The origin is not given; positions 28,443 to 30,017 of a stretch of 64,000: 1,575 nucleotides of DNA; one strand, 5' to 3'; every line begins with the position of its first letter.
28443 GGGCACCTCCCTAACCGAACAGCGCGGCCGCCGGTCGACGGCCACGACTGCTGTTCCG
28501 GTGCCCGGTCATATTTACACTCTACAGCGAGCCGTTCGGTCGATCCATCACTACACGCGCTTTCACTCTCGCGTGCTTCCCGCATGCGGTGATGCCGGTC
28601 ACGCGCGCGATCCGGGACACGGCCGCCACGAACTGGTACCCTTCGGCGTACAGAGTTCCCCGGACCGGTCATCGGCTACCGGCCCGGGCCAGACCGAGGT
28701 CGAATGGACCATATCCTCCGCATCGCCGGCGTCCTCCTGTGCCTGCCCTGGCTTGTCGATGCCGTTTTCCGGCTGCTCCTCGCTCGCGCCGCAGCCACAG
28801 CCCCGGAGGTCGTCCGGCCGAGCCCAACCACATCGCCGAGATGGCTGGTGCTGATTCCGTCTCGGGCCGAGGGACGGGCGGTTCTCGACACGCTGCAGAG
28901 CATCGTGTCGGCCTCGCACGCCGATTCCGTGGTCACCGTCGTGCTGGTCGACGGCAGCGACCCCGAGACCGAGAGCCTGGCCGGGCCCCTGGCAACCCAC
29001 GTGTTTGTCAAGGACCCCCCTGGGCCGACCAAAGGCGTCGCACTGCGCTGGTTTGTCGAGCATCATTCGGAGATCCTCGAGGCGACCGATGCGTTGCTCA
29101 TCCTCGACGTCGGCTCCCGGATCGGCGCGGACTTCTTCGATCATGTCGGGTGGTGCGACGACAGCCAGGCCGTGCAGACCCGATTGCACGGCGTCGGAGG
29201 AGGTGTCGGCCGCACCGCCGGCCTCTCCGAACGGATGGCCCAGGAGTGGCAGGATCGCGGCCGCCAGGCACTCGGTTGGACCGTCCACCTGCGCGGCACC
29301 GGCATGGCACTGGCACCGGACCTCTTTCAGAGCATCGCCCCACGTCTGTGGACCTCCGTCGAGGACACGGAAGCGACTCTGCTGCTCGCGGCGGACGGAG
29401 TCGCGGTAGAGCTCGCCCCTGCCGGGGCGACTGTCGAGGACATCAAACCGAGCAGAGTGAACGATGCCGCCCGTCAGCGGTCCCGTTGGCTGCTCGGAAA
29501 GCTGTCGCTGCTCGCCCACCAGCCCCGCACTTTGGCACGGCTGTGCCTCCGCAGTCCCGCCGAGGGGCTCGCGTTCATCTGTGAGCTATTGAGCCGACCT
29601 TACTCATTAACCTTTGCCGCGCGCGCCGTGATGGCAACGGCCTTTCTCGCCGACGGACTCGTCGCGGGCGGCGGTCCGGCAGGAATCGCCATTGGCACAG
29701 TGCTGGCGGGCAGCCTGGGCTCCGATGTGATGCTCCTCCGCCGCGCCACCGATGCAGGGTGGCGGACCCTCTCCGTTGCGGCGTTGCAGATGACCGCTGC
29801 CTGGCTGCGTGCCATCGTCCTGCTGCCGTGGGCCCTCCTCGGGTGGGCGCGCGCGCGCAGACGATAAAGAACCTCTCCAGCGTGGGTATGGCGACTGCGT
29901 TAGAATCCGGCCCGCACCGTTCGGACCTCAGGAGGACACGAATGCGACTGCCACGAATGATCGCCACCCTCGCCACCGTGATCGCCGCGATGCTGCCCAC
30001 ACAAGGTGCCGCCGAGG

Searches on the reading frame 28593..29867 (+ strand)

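Call 19: search_protein_families(library=pfam, proteins=[window:28593-29867:+], max_evalue=0.001)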
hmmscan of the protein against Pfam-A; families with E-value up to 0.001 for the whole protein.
window:28593-29867:+ (424 aa): 2 families
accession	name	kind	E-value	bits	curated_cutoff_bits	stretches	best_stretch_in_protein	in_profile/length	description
PF13641.12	Glyco_tranf_2_3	-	4.1e-08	34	27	0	82-145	1-71/230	Glycosyltransferase like family 2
PF13632.12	Glyco_trans_2_3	-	7e-06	26.4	27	1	226-347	65-191/198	Glycosyl transferase family group 2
